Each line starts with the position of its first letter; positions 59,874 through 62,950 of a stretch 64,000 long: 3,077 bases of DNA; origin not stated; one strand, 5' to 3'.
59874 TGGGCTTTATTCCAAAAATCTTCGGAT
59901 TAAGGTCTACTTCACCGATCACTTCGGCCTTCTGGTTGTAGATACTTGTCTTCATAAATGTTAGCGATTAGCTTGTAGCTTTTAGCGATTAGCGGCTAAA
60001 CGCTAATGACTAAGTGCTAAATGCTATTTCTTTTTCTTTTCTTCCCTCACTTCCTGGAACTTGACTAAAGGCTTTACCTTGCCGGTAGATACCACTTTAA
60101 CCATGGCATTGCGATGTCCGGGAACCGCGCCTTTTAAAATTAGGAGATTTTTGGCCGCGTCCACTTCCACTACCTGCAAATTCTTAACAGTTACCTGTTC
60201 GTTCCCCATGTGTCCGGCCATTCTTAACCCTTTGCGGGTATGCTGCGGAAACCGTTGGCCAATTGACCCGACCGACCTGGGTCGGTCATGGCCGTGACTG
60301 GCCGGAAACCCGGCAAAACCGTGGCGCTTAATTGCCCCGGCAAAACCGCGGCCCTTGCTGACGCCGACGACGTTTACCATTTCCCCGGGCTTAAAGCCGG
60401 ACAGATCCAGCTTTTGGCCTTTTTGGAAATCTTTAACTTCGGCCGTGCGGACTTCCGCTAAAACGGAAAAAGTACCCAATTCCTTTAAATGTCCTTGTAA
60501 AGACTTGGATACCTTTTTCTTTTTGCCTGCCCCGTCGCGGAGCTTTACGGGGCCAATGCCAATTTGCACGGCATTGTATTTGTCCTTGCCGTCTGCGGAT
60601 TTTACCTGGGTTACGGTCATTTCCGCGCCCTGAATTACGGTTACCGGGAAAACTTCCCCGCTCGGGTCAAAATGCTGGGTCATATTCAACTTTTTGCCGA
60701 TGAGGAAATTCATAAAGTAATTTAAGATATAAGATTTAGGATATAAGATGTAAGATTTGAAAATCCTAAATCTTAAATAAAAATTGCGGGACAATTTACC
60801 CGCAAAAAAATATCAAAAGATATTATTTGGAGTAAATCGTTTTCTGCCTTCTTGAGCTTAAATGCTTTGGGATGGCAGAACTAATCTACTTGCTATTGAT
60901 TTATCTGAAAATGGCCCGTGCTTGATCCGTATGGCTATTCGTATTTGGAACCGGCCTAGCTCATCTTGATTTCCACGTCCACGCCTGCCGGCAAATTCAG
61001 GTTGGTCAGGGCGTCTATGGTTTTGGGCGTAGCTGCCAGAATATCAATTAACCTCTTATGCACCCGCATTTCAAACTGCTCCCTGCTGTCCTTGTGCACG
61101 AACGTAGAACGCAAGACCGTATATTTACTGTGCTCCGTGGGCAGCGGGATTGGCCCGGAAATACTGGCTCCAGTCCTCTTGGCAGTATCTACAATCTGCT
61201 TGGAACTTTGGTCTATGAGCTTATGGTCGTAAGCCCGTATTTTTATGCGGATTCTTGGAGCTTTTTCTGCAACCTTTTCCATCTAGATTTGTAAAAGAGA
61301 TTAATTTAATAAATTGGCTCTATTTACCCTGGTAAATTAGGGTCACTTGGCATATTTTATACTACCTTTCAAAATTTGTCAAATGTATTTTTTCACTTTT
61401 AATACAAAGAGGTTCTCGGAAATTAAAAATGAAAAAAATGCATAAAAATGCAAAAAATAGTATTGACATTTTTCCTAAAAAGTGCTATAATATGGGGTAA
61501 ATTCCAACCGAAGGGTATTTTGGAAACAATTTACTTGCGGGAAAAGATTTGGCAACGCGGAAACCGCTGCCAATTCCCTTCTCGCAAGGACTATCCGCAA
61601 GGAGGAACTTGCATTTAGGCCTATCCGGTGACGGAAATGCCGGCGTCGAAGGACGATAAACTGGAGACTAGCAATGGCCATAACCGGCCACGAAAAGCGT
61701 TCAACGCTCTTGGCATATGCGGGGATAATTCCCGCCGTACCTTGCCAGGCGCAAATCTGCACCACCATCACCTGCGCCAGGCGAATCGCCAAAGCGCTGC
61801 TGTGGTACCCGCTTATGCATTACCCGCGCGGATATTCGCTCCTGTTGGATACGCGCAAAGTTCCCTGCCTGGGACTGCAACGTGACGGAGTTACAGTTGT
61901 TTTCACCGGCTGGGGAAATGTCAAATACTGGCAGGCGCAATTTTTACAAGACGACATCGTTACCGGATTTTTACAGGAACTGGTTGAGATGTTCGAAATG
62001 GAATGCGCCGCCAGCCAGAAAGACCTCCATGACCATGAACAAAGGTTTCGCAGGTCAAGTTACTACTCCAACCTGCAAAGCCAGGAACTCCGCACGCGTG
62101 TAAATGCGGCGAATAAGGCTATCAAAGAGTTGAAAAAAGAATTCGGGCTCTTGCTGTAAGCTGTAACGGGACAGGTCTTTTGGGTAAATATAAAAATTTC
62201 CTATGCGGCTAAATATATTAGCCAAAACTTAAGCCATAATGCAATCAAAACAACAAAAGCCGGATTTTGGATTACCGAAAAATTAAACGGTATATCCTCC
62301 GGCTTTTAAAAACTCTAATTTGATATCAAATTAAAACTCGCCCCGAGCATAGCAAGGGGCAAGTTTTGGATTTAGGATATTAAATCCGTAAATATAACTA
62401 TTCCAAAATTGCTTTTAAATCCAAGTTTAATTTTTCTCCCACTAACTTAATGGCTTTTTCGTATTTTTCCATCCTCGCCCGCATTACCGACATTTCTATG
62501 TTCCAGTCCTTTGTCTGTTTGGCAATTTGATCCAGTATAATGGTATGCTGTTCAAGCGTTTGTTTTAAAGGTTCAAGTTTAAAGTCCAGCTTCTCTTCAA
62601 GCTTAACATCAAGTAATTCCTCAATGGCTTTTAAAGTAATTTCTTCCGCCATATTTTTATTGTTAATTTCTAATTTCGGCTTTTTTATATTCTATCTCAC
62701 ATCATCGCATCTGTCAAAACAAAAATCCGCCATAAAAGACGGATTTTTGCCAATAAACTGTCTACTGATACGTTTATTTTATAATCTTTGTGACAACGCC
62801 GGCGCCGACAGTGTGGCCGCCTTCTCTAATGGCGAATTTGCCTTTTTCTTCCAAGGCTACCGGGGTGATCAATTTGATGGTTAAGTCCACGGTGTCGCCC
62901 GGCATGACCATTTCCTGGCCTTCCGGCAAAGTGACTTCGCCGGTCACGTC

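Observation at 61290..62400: Inserted cassette between tuf and rpsJ: divergent consensus promoters, a ~185-nt leader and a GC-rich orphan ORF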

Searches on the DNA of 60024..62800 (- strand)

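Call 4: search_rna_families(source=window, start=60650, end=62800, threshold=evalue, max_evalue=10, show_alignments=5)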
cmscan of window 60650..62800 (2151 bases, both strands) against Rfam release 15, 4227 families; matches with E-value up to 10: 12.
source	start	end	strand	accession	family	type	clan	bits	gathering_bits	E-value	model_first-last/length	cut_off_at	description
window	62713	62798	-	RF01772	rnk_pseudo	Cis-reg; leader;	-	23.1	55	0.52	1-108/108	no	Pseudomonas rnk leader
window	61445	61472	+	RF02544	mt-tmRNA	Gene;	CL00001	22.2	65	1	1-77/77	no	Mitochondrion-encoded tmRNA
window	62681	62751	+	RF02891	AgrB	Gene; antisense;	-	21.2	40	1.5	1-84/84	no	ArsR-gov region gene B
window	60748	60812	+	RF02715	sno_ncR1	Gene; snRNA; snoRNA; HACA-box;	-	20.5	94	3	1-111/111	no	Small nucleolar RNA ncR1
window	60772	60897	-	RF00558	L20_leader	Cis-reg; leader;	-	20.2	58.7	0.66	1-127/127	no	Ribosomal protein L20 leader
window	61388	61437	-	RF01859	Phe_leader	Cis-reg; leader;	-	18.2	55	8.1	24-84/125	no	Phenylalanine leader peptide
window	62331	62369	-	RF03664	MIR6288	Gene; miRNA;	-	16.8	74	8.1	1-92/92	no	MIR6288 microRNA precursor family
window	61383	61445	+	RF04127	MIR8007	Gene; miRNA;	-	15.4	195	8.3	1-226/226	no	MIR8007 microRNA precursor family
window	61196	61324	+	RF01956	NEAT1_2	Gene; lncRNA;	-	14.3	60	6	1-116/116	no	Nuclear enriched abundant transcript 1 conserved region 2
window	62257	62367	+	RF01822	RsaJ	Gene; sRNA;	-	13.7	100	3.3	1-287/287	no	RNA Staph. aureus A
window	60943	60974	-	RF01119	sR32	Gene; snRNA; snoRNA; CD-box;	-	12.1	40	4.1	1-57/57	no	Small nucleolar RNA sR32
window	61824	61917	+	RF02166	PVT1_3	Gene; lncRNA;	-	11.6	45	5.9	1-95/95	no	Pvt1 oncogene conserved region 3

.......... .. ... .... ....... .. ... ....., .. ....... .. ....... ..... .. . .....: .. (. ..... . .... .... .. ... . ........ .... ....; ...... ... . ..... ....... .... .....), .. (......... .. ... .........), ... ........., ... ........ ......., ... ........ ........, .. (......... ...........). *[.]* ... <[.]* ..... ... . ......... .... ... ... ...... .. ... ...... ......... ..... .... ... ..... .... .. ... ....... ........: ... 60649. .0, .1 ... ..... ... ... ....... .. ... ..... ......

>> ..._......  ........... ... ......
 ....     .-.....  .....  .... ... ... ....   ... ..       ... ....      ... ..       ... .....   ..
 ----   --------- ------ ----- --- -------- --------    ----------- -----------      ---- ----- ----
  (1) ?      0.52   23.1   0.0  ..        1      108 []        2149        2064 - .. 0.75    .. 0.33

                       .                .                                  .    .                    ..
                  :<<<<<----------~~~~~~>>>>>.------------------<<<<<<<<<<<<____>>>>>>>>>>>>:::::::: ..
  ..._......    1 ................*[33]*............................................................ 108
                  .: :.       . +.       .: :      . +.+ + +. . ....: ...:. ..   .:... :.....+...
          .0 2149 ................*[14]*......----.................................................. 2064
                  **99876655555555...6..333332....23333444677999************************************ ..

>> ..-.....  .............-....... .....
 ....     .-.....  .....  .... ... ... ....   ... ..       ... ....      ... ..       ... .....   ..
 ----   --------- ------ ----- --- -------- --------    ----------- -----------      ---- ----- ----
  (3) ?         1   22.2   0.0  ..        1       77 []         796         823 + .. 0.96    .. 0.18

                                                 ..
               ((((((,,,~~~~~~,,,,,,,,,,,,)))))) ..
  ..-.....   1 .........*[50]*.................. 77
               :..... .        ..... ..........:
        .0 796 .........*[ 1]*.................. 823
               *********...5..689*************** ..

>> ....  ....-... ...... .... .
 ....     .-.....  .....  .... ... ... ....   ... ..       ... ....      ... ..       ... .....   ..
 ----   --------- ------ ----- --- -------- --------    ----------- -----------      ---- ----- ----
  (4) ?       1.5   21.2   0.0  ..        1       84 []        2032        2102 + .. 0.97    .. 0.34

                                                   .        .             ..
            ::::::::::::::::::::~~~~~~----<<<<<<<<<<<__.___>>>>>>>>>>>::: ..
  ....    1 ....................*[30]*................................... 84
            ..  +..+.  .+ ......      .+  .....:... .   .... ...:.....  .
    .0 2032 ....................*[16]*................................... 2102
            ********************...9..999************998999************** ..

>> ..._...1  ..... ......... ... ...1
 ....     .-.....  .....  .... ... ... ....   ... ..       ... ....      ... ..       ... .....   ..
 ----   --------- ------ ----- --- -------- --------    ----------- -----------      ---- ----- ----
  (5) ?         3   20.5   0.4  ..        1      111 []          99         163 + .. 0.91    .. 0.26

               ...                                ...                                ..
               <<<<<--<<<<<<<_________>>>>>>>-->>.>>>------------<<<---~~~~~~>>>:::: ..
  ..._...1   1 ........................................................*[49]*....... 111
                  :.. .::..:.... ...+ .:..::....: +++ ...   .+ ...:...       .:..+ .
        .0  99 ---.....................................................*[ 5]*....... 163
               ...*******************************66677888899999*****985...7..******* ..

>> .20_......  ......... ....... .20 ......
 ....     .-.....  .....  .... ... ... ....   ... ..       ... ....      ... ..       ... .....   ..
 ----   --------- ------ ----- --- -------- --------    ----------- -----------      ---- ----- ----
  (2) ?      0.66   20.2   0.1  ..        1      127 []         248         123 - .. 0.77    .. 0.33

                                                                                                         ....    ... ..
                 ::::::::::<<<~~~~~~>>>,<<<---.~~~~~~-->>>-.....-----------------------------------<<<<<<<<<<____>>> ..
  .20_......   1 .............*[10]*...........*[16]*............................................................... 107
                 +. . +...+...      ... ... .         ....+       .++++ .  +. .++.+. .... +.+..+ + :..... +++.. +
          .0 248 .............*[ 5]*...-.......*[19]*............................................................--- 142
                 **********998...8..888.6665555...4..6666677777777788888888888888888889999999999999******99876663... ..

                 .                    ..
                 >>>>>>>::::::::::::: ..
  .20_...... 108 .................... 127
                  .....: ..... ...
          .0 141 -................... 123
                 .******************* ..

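Call 37: search_rna_families(sources=[L001, L002, L003, L004, L005, L006, L007], threshold=gathering)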
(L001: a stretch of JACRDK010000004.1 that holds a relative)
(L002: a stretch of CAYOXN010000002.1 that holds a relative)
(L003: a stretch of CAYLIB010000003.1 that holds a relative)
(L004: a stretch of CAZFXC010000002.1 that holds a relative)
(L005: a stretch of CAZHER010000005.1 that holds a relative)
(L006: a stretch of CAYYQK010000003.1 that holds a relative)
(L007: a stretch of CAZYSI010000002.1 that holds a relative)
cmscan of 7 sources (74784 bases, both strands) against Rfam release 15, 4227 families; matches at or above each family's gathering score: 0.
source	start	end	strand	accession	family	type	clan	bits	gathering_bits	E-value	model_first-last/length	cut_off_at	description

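Call 96: build_rna_model(alignment_id=A7, structure=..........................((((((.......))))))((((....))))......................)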
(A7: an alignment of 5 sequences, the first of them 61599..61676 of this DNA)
Model R1 built from alignment A7 (5 sequences, 79 columns); structure: as given.
model positions 76; base pairs 10; branch points 1; effective number of sequences 2.32; information 0.744 bits per position. Calibrated on 0.2 Mb of random sequence (short: E-values are rough).
structure used (alignment columns):
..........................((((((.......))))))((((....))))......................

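Call 97: search_with_rna_model(model_id=R1, sources=[window, L001, L002, L003, L004, L005, L006, L007, L008, L012, L015, L020, L046, L059, L060, L081, L082, L083, L088], max_evalue=10)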
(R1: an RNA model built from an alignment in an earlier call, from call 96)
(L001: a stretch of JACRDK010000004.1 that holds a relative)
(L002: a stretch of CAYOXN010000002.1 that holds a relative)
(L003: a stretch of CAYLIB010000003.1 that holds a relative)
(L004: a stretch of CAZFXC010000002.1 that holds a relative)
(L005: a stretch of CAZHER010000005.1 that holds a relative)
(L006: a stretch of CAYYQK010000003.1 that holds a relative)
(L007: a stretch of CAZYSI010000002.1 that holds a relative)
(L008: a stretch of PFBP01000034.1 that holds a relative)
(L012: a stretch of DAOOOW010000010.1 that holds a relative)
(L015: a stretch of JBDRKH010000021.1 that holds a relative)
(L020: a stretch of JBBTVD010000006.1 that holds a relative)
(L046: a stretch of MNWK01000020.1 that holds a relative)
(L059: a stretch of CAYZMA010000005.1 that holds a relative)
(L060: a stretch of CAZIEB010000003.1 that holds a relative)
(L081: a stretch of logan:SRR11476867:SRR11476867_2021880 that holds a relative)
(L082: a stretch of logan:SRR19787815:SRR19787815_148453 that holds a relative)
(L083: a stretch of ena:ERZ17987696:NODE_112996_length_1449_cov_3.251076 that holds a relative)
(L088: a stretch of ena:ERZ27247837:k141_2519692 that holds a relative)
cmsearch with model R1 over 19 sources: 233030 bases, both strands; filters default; matches with E-value up to 10: 15.
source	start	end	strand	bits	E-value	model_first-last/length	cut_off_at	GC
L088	4928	5003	+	96.2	3.1e-21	1-76/76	no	0.54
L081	1715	1790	+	91.6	4.2e-20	1-76/76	no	0.54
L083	150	225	+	89.8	1.1e-19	1-76/76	no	0.49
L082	3917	3995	+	83.2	5.1e-18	1-76/76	no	0.46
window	61599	61676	+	82.6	7e-18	1-76/76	no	0.51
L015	11848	11909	+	15.6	0.25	1-76/76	no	0.32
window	31785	31827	-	15.3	0.3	1-76/76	no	0.3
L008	4847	4925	+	13.1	1.1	1-76/76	no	0.42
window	28199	28245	+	13.1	1.1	1-76/76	no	0.36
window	43028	43078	+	12.4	1.6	1-76/76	no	0.29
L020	6068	6104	-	12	2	1-76/76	no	0.43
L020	7002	7121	+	11.5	2.7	1-76/76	no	0.37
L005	9341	9410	+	10.9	3.7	1-76/76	no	0.44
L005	6014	6048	+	10.7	4.2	1-76/76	no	0.31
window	11207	11279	-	9.6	7.9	1-76/76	no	0.47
